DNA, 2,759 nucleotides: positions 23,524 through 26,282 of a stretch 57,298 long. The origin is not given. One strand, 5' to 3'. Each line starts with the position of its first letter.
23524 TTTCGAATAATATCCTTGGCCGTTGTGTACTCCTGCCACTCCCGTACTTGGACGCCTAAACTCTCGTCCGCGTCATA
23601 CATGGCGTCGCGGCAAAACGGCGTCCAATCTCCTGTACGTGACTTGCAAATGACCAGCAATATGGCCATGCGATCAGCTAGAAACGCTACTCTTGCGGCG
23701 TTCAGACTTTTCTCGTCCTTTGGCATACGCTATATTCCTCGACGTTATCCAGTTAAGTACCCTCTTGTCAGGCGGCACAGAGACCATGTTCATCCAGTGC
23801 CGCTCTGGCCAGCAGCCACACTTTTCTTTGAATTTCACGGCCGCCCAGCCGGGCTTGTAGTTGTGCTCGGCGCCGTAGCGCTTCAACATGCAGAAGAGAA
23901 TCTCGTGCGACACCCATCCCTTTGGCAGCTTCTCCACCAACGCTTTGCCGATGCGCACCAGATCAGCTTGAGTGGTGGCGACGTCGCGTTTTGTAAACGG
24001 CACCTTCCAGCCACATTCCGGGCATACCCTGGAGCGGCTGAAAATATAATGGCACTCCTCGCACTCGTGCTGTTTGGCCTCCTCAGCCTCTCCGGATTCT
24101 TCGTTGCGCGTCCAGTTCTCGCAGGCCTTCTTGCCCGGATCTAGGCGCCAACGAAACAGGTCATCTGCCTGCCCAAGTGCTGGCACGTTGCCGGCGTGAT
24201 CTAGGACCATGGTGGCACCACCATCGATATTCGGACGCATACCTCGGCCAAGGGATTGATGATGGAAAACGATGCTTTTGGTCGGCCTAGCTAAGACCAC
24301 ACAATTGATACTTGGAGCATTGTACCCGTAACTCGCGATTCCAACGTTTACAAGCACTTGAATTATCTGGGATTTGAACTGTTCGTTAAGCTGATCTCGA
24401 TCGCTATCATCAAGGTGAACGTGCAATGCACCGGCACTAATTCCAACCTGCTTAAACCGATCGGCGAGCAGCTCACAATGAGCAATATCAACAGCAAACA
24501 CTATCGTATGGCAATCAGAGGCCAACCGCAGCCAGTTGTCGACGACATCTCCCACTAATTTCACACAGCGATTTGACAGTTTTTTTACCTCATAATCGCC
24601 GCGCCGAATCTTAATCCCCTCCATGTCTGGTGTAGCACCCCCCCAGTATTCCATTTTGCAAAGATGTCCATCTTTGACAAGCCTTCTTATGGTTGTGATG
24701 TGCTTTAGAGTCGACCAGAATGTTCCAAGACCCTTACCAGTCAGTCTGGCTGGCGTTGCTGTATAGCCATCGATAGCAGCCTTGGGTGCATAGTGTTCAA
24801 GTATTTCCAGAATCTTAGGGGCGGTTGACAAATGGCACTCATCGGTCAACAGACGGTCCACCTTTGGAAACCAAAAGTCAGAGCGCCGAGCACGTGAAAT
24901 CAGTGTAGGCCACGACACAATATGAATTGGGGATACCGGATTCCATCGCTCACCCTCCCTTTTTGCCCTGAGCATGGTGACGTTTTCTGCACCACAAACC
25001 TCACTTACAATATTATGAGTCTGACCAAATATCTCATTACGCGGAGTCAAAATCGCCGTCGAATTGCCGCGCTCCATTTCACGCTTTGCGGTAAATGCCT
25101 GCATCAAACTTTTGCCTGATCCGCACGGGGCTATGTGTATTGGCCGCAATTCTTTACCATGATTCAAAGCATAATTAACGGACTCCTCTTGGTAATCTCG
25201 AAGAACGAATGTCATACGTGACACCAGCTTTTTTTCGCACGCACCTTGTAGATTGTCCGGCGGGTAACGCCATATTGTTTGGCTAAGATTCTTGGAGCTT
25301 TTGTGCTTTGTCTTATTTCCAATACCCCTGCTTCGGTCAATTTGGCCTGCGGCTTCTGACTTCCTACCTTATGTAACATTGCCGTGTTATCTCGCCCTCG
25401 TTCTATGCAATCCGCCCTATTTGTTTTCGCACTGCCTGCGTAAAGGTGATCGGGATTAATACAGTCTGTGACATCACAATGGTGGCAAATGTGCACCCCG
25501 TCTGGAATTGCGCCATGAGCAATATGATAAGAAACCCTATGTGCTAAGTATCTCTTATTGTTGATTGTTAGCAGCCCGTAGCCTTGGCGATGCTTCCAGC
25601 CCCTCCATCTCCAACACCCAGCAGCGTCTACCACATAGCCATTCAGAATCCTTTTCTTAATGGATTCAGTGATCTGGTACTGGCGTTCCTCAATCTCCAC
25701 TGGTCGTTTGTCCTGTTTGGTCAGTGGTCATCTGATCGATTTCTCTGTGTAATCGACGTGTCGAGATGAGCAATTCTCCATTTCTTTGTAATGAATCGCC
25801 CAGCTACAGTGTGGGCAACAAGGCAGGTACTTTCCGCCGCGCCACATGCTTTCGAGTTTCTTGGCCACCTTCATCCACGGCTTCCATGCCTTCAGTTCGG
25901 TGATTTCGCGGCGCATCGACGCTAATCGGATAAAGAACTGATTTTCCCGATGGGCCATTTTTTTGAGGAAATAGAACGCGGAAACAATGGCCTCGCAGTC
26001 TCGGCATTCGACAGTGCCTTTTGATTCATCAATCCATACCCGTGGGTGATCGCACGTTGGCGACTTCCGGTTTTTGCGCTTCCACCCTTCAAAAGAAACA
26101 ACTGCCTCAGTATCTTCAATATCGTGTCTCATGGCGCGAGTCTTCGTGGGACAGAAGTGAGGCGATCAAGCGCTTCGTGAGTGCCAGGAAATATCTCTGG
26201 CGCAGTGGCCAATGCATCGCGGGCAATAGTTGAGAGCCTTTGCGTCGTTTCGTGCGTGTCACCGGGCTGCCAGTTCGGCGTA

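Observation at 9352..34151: Dispersed family of 19-bp palindromes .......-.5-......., with three perfect copies 14-22 nt upstream of start codons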

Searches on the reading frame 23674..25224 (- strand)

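Call 21: search_protein_families(library=phrogs, proteins=[window:23674-25224:-], max_evalue=0.001)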
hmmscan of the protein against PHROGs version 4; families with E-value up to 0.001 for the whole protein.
window:23674-25224:- (516 aa): 5 families
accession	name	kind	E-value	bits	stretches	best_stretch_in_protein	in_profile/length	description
phrog_16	-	DNA, RNA and nucleotide metabolism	5.6e-74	250.9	1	4-436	269-659/986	DNA helicase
phrog_9690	-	DNA, RNA and nucleotide metabolism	5.2e-17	62.8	1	116-344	35-269/306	DNA helicase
phrog_16259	-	DNA, RNA and nucleotide metabolism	7.7e-09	36.2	1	7-136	117-239/330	DNA helicase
phrog_16694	-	unknown function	3.3e-05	23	1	218-384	539-718/1010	-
phrog_62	-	DNA, RNA and nucleotide metabolism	0.00011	20.8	0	227-327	997-1093/1881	DNA helicase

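Call 22: search_protein_families(library=pfam, proteins=[window:23674-25224:-], max_evalue=0.01)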
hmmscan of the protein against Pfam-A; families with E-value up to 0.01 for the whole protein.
window:23674-25224:- (516 aa): 4 families
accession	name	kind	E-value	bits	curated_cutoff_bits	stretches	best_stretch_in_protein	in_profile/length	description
PF04851.21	ResIII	-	1.1e-11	45.4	22.5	1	6-160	2-164/164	Type III restriction enzyme, res subunit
PF00271.37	Helicase_C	-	2.5e-11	44.3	23.5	1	233-331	11-109/110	Helicase conserved C-terminal domain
PF18766.7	SWI2_SNF2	-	4.1e-07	30.3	26.7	1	35-196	28-193/221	SWI2/SNF2 ATPase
PF00270.35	DEAD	-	2.7e-05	24.4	26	1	10-159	2-161/167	DEAD/DEAH box helicase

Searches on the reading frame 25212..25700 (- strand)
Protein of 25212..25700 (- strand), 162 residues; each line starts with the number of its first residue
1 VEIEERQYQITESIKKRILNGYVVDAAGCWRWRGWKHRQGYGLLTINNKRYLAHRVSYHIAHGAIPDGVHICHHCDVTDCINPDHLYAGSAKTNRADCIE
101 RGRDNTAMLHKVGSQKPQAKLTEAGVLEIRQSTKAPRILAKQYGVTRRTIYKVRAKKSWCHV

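Call 64: search_protein_families(library=pfam, proteins=[window:25212-25700:-], max_evalue=0.01)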
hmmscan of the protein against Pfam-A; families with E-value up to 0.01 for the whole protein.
window:25212-25700:- (162 aa): 3 families
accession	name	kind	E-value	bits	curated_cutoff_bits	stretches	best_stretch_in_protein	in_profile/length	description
PF13392.12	HNH_3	-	2e-09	37.3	24.8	1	51-95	1-45/46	HNH endonuclease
PF05551.17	zf-His_Me_endon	-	0.00016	22.3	27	1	37-117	13-117/131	Zinc-binding loop region of homing endonuclease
PF02796.21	HTH_7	-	0.0064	17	23.8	0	139-156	27-44/45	Helix-turn-helix domain of resolvase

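Call 65: search_protein_families(library=phrogs, proteins=[window:25212-25700:-], max_evalue=0.001)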
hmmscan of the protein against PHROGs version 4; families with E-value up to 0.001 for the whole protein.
window:25212-25700:- (162 aa): 8 families
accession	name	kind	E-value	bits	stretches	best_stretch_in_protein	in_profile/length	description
phrog_1872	-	DNA, RNA and nucleotide metabolism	5.8e-28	98.9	1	9-135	14-145/166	endonuclease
phrog_59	-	DNA, RNA and nucleotide metabolism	1.6e-23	84.8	1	16-162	141-275/423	HNH endonuclease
phrog_6254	-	DNA, RNA and nucleotide metabolism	3.2e-22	80.5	1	24-156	9-150/154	HNH endonuclease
phrog_3593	-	DNA, RNA and nucleotide metabolism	5.3e-22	79.5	1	24-116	65-158/210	HNH endonuclease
phrog_826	-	DNA, RNA and nucleotide metabolism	1.6e-21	78.1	1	10-98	66-158/281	HNH endonuclease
phrog_1492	-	DNA, RNA and nucleotide metabolism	1.4e-14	55.1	1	17-106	66-167/414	HNH endonuclease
phrog_4842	-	DNA, RNA and nucleotide metabolism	2e-13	51.4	1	22-89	70-138/154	HNH endonuclease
phrog_99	-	DNA, RNA and nucleotide metabolism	2.5e-06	28.4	1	27-95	124-202/383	HNH endonuclease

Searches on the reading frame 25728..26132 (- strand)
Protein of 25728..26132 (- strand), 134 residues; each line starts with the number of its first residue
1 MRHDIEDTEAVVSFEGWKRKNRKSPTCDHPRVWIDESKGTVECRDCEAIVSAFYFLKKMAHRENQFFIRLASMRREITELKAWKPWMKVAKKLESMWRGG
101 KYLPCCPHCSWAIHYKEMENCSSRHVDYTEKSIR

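Call 64: search_protein_families(library=pfam, proteins=[window:25728-26132:-], max_evalue=0.01)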
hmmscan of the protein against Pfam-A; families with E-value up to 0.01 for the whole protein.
window:25728-26132:- (134 aa): 1 family
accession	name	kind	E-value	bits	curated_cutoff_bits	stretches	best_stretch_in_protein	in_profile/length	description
PF14354.12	Lar_restr_allev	-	0.0083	16.8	28.6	0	25-55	7-38/58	Restriction alleviation protein Lar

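Call 65: search_protein_families(library=phrogs, proteins=[window:25728-26132:-], max_evalue=0.001)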
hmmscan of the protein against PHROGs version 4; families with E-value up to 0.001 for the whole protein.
window:25728-26132:- (134 aa): 3 families
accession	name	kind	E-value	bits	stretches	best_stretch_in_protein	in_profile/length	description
phrog_8538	-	unknown function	1.4e-19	71.5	1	18-123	17-122/138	-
phrog_1621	-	unknown function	1.1e-12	48.7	1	6-80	20-94/134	-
phrog_4865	-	unknown function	1.1e-09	39.5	1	17-81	26-90/109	-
